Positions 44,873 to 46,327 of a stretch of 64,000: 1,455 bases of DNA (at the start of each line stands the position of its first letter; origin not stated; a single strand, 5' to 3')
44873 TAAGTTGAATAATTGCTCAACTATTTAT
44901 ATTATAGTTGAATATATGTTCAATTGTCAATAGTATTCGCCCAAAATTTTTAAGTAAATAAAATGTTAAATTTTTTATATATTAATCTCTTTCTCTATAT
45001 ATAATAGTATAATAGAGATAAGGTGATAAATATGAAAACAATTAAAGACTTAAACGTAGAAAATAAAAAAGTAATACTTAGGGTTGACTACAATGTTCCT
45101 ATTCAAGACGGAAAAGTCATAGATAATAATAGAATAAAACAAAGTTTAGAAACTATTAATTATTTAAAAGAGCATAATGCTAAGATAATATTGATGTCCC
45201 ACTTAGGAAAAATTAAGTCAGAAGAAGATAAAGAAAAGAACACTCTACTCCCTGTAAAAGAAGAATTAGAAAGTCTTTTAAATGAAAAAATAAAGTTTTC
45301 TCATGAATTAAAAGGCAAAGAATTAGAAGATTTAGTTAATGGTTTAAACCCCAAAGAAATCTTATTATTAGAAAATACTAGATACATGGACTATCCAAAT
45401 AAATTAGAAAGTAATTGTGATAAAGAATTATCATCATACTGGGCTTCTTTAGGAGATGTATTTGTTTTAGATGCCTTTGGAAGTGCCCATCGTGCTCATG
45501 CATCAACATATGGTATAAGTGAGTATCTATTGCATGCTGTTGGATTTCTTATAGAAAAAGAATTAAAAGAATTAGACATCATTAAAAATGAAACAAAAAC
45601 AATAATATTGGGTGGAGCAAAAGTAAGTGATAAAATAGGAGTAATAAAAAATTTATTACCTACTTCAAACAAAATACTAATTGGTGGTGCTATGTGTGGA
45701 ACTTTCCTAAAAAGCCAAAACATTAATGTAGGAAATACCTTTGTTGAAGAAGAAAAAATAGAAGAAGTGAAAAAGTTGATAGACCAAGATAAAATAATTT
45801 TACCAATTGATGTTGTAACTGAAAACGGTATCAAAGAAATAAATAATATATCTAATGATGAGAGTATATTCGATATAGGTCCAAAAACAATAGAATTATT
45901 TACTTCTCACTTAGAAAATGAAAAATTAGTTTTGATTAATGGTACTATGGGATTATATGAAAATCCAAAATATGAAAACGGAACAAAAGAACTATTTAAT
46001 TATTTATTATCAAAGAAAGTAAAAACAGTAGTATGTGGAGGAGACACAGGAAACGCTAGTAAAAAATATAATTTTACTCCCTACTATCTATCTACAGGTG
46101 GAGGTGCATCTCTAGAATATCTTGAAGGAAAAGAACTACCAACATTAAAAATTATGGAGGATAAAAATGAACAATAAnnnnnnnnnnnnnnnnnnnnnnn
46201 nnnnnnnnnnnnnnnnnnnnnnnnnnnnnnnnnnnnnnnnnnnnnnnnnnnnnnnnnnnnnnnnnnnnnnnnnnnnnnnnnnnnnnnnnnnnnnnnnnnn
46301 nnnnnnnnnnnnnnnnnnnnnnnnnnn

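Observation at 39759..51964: Glycolytic gene cluster (gap-pgk-tpiA-gpmI) is punctuated by accessory insertions, lacks eno, and has a divergent tpiA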

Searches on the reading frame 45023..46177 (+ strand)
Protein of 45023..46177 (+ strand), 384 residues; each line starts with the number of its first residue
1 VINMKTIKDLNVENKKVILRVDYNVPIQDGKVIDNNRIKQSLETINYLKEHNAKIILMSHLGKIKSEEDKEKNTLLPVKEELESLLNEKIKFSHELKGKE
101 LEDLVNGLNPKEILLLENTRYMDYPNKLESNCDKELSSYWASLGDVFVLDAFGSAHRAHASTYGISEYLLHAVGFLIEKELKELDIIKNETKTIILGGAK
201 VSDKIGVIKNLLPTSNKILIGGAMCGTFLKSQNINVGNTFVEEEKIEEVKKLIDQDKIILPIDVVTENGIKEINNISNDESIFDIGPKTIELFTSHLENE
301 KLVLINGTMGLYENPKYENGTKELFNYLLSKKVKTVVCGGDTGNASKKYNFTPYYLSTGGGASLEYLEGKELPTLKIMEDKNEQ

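Call 3: search_protein_families(library=pfam, proteins=[window:45023-46177:+], max_evalue=0.01)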
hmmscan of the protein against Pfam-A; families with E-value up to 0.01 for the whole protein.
window:45023-46177:+ (384 aa): 2 families
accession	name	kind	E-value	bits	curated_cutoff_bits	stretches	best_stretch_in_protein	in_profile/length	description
PF00162.24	PGK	-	1.3e-118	396.7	27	1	7-370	1-379/379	Phosphoglycerate kinase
PF01358.24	PARP_regulatory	-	0.008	15.6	25.4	1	167-272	36-143/292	Poly A polymerase regulatory subunit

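Call 4: search_protein_families(library=ncbifam, proteins=[window:45023-46177:+], max_evalue=0.01)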
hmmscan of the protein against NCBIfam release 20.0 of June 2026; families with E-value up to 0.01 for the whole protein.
window:45023-46177:+ (384 aa): 1 family
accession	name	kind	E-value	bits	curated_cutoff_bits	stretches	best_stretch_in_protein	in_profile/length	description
NF010569.0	PRK13962.1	equivalog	2.7e-112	376.1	883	1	2-383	1-396/645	bifunctional phosphoglycerate kinase/triosephosphate isomerase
